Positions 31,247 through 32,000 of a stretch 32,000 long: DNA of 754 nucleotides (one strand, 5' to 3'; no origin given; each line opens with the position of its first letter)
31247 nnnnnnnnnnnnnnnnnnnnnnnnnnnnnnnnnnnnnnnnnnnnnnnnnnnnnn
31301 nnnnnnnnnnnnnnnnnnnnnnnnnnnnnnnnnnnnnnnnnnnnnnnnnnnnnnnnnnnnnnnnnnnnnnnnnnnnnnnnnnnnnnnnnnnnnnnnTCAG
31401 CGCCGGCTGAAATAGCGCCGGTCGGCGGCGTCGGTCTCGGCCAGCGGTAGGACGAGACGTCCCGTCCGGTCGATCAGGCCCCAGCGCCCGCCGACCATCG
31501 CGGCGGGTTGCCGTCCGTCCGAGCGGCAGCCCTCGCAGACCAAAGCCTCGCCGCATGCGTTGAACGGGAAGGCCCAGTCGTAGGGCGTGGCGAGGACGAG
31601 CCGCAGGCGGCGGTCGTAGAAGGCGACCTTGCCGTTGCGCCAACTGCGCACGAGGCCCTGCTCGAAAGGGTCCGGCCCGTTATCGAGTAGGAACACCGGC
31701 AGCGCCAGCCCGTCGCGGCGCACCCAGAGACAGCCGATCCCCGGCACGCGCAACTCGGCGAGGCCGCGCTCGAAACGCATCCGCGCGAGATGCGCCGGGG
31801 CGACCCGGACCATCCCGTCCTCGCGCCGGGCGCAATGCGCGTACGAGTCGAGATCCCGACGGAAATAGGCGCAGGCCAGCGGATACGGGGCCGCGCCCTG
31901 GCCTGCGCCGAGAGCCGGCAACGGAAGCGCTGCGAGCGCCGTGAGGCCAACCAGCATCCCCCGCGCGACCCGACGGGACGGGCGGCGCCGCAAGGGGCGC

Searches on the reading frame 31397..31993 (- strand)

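Call 64: search_protein_families(library=pfam, proteins=[window:31397-31993:-], max_evalue=0.01)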
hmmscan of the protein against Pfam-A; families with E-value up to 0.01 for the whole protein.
window:31397-31993:- (198 aa): 1 family
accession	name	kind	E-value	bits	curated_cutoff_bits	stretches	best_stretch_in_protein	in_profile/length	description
PF14903.11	WG_beta_rep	-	0.00022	21.6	25.6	0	171-183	1-13/35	WG containing repeat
